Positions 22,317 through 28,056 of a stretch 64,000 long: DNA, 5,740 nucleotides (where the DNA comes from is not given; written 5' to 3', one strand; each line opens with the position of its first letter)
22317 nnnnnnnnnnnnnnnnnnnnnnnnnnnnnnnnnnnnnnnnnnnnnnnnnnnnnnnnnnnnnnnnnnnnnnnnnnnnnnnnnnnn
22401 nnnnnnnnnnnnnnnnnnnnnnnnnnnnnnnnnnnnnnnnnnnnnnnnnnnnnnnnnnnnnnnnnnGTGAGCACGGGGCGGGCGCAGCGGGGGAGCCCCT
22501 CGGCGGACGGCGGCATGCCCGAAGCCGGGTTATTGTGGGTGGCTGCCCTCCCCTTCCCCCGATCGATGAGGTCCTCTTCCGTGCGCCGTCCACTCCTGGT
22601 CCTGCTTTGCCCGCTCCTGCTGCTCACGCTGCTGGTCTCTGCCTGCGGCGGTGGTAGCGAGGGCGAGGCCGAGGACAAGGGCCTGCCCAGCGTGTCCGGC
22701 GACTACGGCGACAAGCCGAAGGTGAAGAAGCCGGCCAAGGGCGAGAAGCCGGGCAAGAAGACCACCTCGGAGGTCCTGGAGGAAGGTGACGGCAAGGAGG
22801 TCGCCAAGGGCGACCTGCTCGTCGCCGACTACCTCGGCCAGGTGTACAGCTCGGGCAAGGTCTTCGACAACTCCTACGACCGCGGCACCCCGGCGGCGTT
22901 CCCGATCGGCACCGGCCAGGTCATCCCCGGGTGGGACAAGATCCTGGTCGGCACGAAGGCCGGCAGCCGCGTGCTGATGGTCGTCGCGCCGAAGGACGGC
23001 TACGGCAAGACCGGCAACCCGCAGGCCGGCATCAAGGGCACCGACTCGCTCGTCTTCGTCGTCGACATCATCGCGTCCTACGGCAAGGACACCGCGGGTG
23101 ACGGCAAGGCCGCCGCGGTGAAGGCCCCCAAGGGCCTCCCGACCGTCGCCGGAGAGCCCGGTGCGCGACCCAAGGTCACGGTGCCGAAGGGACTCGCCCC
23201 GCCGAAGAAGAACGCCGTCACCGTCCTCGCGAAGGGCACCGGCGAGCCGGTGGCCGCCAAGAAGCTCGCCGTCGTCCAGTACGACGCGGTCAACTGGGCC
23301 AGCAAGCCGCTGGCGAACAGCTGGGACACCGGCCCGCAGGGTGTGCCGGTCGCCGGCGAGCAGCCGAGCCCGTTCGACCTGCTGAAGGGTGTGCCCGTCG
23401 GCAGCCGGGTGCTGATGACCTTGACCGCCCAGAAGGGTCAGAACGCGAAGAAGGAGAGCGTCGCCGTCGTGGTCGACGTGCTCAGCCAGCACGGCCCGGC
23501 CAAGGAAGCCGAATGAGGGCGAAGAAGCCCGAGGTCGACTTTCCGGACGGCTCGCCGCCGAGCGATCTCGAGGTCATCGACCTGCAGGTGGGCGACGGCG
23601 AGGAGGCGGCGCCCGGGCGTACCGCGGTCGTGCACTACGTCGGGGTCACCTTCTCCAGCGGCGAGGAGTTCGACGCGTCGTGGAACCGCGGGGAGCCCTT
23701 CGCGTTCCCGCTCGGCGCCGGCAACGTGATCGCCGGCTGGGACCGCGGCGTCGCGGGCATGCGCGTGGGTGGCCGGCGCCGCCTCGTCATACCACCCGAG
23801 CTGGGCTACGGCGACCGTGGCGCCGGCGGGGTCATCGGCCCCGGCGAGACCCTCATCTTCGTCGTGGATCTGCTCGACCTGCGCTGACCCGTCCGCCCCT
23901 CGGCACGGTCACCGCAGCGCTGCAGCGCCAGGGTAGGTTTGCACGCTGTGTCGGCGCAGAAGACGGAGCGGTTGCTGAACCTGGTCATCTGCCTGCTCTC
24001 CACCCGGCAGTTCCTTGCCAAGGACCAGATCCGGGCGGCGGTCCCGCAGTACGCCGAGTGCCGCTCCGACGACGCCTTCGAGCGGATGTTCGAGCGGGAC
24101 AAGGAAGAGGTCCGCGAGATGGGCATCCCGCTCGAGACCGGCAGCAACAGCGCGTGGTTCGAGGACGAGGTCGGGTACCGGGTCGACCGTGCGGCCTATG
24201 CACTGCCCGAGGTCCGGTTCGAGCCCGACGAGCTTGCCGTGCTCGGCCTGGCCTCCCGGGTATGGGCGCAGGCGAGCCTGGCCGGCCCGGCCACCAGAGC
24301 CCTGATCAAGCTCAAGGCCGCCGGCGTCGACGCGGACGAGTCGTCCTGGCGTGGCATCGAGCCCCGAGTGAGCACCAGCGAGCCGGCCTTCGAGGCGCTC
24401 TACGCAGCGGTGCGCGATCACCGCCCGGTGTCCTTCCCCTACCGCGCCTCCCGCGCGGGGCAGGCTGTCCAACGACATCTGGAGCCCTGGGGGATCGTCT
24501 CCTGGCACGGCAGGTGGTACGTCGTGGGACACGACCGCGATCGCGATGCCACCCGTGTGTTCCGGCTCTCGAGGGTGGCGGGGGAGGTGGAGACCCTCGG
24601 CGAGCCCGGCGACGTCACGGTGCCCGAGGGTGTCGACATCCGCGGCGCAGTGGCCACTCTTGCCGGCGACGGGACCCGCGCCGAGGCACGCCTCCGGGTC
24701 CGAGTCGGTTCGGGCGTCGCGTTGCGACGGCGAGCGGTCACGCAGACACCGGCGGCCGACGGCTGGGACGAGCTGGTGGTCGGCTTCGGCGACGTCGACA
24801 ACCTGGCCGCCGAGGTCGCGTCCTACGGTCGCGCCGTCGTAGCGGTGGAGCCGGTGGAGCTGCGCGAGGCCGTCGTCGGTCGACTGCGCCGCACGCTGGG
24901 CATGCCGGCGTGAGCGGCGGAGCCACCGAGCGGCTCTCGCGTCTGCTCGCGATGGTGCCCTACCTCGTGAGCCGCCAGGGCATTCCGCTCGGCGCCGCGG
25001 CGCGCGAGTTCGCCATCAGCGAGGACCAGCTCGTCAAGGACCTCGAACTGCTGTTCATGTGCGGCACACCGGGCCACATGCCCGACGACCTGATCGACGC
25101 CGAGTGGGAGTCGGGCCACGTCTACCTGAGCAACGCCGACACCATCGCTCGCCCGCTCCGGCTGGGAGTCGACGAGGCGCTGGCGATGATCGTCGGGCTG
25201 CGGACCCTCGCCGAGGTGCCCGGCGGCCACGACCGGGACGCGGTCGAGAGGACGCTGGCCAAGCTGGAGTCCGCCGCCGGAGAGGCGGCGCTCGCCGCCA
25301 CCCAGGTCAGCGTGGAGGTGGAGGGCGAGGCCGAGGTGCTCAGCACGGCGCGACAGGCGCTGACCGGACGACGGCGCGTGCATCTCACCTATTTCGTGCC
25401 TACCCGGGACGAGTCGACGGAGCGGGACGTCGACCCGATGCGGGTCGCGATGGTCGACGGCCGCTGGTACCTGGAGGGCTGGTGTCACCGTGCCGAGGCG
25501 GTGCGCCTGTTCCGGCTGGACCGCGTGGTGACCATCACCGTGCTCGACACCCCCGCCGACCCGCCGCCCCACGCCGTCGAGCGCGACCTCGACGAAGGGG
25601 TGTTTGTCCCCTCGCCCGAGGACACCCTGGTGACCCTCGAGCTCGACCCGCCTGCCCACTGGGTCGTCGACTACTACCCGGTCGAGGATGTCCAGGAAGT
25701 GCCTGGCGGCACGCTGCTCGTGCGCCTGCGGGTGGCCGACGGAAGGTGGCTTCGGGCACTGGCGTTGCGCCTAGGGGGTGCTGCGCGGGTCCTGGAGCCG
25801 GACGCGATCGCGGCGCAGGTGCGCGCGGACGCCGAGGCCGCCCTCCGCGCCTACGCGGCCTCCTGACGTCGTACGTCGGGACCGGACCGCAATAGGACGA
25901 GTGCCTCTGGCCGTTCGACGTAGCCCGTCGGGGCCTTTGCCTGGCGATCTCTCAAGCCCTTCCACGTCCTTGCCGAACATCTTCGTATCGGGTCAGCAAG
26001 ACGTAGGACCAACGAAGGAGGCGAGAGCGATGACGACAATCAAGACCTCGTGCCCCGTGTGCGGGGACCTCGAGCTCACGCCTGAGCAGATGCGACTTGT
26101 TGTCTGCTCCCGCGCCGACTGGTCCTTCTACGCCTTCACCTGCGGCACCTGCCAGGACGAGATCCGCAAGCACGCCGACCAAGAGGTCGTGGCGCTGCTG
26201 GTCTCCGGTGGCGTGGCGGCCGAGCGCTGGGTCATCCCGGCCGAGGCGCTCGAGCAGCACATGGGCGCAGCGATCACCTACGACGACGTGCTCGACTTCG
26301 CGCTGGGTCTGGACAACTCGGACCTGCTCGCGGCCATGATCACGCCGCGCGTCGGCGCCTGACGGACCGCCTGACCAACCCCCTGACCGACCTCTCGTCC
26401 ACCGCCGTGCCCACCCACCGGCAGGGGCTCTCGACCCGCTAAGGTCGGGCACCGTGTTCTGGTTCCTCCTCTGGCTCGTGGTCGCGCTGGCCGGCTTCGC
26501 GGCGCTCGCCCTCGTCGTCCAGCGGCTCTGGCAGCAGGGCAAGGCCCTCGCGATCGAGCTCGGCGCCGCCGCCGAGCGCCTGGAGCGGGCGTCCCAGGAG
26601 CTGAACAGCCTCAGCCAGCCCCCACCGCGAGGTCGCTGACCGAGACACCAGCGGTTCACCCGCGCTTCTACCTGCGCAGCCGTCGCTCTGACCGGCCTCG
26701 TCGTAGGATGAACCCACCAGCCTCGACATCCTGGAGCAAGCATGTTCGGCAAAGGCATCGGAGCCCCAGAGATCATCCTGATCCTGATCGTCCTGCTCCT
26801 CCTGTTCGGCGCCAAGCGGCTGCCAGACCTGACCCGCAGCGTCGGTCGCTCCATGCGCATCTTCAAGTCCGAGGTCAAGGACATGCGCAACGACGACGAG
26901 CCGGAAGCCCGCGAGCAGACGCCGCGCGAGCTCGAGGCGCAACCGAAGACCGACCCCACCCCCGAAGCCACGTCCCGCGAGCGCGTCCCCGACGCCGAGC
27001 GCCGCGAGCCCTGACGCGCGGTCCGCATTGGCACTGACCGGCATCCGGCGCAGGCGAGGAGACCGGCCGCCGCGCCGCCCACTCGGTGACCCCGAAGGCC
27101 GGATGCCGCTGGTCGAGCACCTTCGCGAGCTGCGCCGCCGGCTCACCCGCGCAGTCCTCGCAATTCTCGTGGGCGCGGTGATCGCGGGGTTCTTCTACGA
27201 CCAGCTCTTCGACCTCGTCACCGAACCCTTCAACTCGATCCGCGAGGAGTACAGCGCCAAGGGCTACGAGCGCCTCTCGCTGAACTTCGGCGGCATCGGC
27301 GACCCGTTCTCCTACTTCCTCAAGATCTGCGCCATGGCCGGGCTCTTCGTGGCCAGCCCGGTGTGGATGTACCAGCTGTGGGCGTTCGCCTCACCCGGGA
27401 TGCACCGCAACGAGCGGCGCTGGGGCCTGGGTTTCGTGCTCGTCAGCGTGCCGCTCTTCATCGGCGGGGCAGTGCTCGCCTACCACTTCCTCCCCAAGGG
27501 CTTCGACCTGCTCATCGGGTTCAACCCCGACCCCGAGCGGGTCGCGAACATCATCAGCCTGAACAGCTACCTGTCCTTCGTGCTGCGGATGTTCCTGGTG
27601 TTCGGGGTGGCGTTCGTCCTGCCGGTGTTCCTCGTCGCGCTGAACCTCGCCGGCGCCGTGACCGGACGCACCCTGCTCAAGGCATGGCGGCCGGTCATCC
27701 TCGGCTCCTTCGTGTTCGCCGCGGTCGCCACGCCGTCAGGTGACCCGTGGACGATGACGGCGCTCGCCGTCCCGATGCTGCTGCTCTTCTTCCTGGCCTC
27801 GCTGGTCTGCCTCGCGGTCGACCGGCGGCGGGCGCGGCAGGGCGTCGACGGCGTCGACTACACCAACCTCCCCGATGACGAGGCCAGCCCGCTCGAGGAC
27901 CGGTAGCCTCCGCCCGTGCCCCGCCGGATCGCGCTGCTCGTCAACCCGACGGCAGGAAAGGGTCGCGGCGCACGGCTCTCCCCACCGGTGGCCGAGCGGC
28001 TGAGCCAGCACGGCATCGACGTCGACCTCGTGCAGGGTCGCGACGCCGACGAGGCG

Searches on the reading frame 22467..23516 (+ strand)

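Call 66: search_protein_families(library=pfam, proteins=[window:22467-23516:+], max_evalue=0.00001)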
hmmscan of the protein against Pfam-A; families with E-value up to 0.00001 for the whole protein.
window:22467-23516:+ (349 aa): 1 family
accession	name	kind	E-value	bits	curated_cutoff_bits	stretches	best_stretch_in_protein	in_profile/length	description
PF00254.34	FKBP_C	-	9.8e-23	80.7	21.1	1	110-201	2-93/94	FKBP-type peptidyl-prolyl cis-trans isomerase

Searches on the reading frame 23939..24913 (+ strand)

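Call 66: search_protein_families(library=pfam, proteins=[window:23939-24913:+], max_evalue=0.00001)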
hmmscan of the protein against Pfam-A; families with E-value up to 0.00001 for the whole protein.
window:23939-24913:+ (324 aa): 2 families
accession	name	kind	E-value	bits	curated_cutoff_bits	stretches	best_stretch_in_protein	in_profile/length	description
PF13280.12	WYL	-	2.9e-21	75.7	21.8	1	150-214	2-66/70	WYL domain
PF25583.1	WCX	-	1.5e-12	48.1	23.9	1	248-320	3-76/76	WCX domain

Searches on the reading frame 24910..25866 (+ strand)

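Call 66: search_protein_families(library=pfam, proteins=[window:24910-25866:+], max_evalue=0.00001)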
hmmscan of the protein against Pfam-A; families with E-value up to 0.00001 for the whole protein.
window:24910-25866:+ (318 aa): 3 families
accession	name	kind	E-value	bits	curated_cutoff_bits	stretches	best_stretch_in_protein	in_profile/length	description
PF19187.6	HTH_PafC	-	5.2e-42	142.8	32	1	7-120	1-114/115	PafC helix-turn-helix domain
PF13280.12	WYL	-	4e-23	81.6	21.8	1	142-211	1-70/70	WYL domain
PF25583.1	WCX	-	1.1e-12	48.5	23.9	1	239-312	3-76/76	WCX domain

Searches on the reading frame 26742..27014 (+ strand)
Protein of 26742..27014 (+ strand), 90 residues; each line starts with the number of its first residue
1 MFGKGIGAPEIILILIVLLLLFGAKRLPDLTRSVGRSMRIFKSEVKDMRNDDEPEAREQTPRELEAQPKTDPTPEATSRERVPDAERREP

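Call 8: search_protein_families(library=pfam, proteins=[window:26742-27014:+], max_evalue=0.001)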
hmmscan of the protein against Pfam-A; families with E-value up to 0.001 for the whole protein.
window:26742-27014:+ (90 aa): 1 family
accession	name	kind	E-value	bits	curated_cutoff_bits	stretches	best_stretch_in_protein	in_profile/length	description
PF02416.21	TatA_B_E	-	7.7e-20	70.3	21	1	6-58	1-53/53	mttA/Hcf106 family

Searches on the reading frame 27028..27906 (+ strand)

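Call 8: search_protein_families(library=pfam, proteins=[window:27028-27906:+], max_evalue=0.001)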
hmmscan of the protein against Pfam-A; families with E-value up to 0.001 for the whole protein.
window:27028-27906:+ (292 aa): 1 family
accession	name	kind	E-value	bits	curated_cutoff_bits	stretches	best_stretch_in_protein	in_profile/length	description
PF00902.23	TatC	-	2.4e-66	223.9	25.1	1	30-249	1-208/208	Sec-independent protein translocase protein (TatC)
